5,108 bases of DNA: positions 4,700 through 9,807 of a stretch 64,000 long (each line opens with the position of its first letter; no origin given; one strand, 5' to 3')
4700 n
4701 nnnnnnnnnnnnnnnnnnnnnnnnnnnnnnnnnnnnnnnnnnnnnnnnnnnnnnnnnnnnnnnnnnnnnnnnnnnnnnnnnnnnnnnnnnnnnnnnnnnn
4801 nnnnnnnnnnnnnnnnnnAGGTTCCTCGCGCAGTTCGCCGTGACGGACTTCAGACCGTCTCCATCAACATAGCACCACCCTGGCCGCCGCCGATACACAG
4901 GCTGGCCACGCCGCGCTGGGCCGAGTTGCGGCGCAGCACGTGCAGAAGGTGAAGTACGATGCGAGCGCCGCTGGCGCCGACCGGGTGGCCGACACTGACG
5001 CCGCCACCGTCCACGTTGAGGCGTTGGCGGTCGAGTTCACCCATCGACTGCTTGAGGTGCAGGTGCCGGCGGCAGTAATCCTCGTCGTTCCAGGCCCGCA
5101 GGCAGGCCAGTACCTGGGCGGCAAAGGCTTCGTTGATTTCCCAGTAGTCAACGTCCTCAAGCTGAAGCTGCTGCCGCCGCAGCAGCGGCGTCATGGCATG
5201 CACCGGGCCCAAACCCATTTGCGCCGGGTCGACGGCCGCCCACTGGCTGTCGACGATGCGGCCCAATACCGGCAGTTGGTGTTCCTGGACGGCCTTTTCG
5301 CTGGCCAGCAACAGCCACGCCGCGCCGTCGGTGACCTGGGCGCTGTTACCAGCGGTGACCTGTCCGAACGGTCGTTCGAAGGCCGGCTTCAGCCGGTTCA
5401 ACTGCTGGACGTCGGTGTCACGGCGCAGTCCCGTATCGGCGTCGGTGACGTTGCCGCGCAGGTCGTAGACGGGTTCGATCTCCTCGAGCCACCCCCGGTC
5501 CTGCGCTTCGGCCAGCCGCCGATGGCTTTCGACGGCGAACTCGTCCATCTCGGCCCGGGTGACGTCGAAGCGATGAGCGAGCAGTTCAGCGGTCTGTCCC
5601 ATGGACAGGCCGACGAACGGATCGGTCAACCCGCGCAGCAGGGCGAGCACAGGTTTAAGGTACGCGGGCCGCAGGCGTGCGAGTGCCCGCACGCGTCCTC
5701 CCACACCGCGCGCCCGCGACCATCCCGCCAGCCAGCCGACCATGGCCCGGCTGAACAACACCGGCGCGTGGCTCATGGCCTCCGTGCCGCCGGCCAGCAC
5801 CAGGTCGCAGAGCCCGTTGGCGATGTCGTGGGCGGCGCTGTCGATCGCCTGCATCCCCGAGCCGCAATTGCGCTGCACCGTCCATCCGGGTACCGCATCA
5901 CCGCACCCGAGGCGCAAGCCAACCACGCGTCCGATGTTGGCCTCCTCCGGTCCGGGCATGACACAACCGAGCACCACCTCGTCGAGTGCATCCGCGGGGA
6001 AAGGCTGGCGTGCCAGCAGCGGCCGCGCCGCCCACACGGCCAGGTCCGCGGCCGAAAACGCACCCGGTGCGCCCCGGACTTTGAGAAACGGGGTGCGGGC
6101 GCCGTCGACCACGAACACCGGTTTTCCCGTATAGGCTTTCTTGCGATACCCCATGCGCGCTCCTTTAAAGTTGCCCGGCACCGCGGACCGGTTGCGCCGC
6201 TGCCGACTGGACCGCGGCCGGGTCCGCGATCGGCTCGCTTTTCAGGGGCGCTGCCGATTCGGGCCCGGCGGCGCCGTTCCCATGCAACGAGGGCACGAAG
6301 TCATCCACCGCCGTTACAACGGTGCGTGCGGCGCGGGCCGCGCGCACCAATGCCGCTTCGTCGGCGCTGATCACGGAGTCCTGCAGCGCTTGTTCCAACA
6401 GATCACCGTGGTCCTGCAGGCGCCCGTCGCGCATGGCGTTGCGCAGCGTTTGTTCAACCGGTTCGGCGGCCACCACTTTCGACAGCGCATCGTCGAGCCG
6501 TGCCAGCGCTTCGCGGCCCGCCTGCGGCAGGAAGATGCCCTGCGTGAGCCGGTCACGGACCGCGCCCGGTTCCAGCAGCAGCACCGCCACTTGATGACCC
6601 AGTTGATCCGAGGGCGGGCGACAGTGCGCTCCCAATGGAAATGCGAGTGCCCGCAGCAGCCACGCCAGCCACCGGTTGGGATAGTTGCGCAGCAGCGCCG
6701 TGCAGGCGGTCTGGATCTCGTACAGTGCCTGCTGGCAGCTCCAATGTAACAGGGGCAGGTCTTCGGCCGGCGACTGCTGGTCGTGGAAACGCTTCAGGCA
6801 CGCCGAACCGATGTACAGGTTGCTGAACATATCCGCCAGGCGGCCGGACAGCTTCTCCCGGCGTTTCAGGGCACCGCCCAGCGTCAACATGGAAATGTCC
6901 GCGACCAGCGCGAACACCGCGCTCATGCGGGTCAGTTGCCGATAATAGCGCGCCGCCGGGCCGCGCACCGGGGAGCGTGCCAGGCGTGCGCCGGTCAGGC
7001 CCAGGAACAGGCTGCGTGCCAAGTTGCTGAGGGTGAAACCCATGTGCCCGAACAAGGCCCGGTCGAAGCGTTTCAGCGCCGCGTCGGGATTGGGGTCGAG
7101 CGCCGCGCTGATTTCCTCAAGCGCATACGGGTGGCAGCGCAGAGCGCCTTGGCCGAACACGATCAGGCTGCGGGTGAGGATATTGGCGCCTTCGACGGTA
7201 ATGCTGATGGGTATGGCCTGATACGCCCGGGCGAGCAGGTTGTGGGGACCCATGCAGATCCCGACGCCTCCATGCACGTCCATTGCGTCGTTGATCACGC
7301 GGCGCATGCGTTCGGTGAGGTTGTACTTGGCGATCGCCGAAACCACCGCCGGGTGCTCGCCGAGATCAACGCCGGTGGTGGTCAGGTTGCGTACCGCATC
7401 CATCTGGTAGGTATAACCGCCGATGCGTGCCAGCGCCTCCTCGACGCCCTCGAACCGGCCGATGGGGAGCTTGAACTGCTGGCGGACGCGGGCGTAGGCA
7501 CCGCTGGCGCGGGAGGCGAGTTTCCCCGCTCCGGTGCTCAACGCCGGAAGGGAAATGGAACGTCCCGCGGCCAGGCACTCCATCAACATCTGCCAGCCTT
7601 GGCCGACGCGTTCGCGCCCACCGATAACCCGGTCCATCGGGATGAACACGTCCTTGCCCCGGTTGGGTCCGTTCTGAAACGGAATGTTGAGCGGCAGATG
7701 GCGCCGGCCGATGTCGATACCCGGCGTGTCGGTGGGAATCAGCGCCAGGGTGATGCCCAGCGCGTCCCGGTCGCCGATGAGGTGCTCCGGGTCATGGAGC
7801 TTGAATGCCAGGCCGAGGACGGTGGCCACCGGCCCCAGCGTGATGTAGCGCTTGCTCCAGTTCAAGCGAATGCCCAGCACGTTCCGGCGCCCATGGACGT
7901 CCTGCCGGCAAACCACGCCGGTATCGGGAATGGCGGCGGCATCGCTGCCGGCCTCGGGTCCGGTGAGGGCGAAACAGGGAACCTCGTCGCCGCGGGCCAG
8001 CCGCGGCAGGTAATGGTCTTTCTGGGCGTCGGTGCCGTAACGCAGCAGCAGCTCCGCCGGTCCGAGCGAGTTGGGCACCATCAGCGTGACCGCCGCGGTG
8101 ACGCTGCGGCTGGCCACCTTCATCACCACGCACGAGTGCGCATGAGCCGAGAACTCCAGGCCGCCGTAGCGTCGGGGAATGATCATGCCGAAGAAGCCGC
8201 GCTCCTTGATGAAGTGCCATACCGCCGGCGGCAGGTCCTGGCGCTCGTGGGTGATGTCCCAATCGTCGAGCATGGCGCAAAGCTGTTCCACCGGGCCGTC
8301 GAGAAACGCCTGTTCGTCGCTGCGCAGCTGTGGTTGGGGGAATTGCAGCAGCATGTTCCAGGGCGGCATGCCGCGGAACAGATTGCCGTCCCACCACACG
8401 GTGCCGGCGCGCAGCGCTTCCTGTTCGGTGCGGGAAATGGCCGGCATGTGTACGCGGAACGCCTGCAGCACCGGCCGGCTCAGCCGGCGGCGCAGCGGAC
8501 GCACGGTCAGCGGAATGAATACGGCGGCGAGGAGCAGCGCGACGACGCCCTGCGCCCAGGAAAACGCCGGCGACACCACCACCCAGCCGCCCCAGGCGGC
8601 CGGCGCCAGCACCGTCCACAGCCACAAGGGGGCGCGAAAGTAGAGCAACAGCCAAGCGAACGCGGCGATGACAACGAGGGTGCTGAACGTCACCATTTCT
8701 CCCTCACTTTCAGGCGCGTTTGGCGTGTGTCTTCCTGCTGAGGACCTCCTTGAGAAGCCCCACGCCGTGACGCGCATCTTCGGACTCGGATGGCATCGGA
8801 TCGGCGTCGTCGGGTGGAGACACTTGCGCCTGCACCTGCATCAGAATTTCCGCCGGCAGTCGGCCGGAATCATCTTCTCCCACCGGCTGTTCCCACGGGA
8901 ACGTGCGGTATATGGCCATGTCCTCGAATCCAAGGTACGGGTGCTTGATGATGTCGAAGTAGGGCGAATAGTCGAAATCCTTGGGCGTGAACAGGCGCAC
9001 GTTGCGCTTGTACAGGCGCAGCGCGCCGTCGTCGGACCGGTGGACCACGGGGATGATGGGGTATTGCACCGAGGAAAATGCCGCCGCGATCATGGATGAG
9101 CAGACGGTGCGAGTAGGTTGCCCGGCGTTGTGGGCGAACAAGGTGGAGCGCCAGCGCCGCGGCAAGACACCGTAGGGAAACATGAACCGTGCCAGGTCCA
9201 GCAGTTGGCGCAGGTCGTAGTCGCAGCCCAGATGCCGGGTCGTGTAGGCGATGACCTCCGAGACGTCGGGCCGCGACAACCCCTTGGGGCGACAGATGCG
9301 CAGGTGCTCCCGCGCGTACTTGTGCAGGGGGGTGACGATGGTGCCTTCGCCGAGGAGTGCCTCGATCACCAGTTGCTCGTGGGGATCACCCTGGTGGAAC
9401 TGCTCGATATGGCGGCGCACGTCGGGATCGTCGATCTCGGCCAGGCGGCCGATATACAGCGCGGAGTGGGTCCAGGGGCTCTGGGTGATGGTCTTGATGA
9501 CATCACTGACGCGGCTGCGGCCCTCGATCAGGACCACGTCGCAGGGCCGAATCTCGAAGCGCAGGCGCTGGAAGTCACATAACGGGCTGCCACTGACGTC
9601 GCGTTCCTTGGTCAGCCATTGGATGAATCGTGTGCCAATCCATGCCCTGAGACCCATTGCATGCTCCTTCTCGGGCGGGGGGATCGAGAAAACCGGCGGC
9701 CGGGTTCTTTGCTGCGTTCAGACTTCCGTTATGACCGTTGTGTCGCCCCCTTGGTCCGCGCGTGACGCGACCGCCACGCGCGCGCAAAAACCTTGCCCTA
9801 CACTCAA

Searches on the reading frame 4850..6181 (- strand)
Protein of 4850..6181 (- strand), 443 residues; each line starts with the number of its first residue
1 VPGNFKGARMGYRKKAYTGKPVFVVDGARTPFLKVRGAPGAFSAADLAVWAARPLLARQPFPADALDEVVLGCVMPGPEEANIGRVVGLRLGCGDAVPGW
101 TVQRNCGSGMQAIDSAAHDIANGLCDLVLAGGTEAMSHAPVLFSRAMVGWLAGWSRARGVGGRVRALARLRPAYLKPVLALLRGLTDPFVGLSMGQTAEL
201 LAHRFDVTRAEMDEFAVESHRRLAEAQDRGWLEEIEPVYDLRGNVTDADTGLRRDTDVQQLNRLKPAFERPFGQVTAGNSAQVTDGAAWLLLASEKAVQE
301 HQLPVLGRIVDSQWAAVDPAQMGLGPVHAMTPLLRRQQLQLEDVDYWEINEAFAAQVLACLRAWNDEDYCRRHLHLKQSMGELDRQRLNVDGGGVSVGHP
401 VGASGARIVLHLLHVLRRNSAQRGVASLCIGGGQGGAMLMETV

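Call 36: search_protein_families(library=pfam, proteins=[window:4850-6181:-], max_evalue=0.00001)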
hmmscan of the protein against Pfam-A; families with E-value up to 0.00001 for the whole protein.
window:4850-6181:- (443 aa): 2 families
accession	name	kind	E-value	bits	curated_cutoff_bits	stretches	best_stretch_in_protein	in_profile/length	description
PF00108.29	Thiolase_N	-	1.7e-60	205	26.4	1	22-295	1-259/260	Thiolase, N-terminal domain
PF02803.24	Thiolase_C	-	3.8e-40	136.8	27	1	304-441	2-122/123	Thiolase, C-terminal domain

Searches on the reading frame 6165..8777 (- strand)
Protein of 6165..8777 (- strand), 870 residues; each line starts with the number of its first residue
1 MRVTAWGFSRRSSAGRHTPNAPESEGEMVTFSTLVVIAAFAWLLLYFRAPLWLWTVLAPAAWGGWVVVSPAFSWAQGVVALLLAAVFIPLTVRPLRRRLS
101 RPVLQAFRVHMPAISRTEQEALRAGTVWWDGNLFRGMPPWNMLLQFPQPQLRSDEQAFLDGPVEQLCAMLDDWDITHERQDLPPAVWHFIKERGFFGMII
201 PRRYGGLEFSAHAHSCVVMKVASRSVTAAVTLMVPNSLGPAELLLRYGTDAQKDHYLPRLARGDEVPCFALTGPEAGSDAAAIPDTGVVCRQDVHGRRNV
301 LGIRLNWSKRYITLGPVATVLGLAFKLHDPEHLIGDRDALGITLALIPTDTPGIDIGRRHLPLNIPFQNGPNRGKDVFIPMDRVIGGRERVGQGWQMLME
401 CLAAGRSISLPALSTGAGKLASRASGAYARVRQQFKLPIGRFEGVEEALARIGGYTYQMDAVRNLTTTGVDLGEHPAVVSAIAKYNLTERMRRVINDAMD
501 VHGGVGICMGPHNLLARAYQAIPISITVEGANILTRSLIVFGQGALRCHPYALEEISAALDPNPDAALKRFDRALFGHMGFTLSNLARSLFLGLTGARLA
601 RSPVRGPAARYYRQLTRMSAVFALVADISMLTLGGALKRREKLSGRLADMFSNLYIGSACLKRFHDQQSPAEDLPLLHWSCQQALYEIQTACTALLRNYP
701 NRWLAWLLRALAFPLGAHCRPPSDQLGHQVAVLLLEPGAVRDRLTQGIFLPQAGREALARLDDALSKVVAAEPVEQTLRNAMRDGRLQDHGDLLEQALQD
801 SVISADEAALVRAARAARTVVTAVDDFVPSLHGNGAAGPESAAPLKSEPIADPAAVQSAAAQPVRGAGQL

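Call 36: search_protein_families(library=pfam, proteins=[window:6165-8777:-], max_evalue=0.00001)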
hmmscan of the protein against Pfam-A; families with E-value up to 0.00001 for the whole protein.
window:6165-8777:- (870 aa): 4 families
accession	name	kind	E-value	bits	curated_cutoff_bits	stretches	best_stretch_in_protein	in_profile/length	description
PF09317.16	ACDH_C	-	2.9e-111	372.1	25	1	546-827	1-284/284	Acyl-CoA dehydrogenase, C-terminal, bacterial type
PF02771.21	Acyl-CoA_dh_N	-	1.5e-18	67.6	22.9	1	169-264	22-113/113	Acyl-CoA dehydrogenase, N-terminal domain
PF00441.29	Acyl-CoA_dh_1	-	1.1e-15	58.5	22.4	1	392-539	1-145/150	Acyl-CoA dehydrogenase, C-terminal domain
PF02770.24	Acyl-CoA_dh_M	-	1.1e-08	35.6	33.3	1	268-360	1-79/97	Acyl-CoA dehydrogenase, middle domain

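Call 67: find_related_loci(query=window:6165-8777:-, collection=genome_contigs, flank=1000)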
Query window:6165-8777:- (870 aa) in genome_contigs; peptide patterns used: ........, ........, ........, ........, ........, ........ (x = any residue, [..] = any of these).
600 stretches matched a pattern (row limit reached: there are more); 568 encode a relative of the query (tblastn E <= 1e-3); the best 80 are kept; 80 distinct loci.
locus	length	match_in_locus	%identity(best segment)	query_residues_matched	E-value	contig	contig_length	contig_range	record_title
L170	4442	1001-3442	61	28-843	0e+0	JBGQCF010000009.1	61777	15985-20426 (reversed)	MAG: Gammaproteobacteria bacterium isolate OBJ2_061818_110_47 k141_548139_length_61777_cov_43.0725, whole genome shotgun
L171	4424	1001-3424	61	28-837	0e+0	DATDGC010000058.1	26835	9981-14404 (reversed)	MAG TPA_asm: Burkholderiales bacterium isolate SMAG_U242 k141_140070, whole genome shotgun sequence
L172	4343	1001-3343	64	48-827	0e+0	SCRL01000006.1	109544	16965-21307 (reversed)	MAG: Gammaproteobacteria bacterium isolate FW104_bin.7 FW104_bin.7-1613, whole genome shotgun sequence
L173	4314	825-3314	58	27-867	0e+0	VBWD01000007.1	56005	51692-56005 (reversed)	MAG: Gallionellaceae bacterium isolate X1_MaxBin.016 scaffold_559, whole genome shotgun sequence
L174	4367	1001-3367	62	41-827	0e+0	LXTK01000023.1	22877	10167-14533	MAG: Proteobacteria bacterium SPGG2 11, whole genome shotgun sequence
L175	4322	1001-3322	64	54-827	0e+0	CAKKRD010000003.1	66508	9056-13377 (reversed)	Nitrosomonadaceae bacterium isolate Hainich-H51-bin263-1 genome assembly, contig: H51-bin263_1_Hain_H51_02um_R2_101_leng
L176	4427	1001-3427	59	27-830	0e+0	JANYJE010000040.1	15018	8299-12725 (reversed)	MAG: Nitrosomonadales bacterium isolate GL140_3_metabinner_61_sub GL140_3_k141_665589, whole genome shotgun sequence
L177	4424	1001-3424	59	26-830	0e+0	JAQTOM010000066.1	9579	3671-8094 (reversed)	MAG: Gallionellaceae bacterium isolate STA_88 NODE_14854_length_9579_cov_79.116272_Sandtown_A, whole genome shotgun sequ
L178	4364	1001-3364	60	46-830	0e+0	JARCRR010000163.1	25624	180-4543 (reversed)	MAG: Gallionella sp. isolate Simpson3 k141_5832, whole genome shotgun sequence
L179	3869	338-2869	56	27-869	0e+0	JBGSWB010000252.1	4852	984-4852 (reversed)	MAG: Sideroxydans sp. isolate JTS-AC470 k141_3253918, whole genome shotgun sequence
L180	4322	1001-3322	63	54-827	0e+0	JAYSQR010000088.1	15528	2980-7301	MAG: Nitrosospira sp. isolate GFS_11830 GFS_11830_87, whole genome shotgun sequence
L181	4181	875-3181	62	63-831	0e+0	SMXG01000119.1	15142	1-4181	MAG: Betaproteobacteria bacterium isolate N075bin73 k141_1718986, whole genome shotgun sequence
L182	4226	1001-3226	65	90-827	0e+0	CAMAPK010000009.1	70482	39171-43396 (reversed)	MAG: Nitrosovibrio sp. Nv4 isolate LH-02apr19-167 genome assembly, contig: LH-02apr19-C497, whole genome shotgun sequenc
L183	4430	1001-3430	59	24-830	0e+0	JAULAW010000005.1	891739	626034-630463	MAG: Gallionellaceae bacterium isolate MAG.26 contig_566, whole genome shotgun sequence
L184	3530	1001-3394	61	34-827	0e+0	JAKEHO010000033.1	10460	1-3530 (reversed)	MAG: Gammaproteobacteria bacterium isolate PMV_7.24 PMV_7.24.k101_195164, whole genome shotgun sequence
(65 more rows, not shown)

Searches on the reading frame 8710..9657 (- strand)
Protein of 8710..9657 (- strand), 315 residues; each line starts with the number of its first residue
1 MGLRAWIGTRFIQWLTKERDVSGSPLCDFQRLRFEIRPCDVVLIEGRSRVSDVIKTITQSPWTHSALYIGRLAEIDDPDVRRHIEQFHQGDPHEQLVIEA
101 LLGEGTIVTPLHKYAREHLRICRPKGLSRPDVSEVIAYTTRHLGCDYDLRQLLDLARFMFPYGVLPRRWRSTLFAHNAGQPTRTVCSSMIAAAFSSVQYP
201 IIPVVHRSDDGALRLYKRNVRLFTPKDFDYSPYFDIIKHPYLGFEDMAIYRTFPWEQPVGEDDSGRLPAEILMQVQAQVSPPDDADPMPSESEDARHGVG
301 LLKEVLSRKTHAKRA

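Call 36: search_protein_families(library=pfam, proteins=[window:8710-9657:-], max_evalue=0.00001)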
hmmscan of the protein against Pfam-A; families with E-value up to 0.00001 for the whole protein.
window:8710-9657:- (315 aa): 1 family
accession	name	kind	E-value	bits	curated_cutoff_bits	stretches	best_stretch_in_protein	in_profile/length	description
PF05708.18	Peptidase_C92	-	2.1e-09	38.1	27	1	37-150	3-99/166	Permuted papain-like amidase enzyme, YaeF/YiiX, C92 family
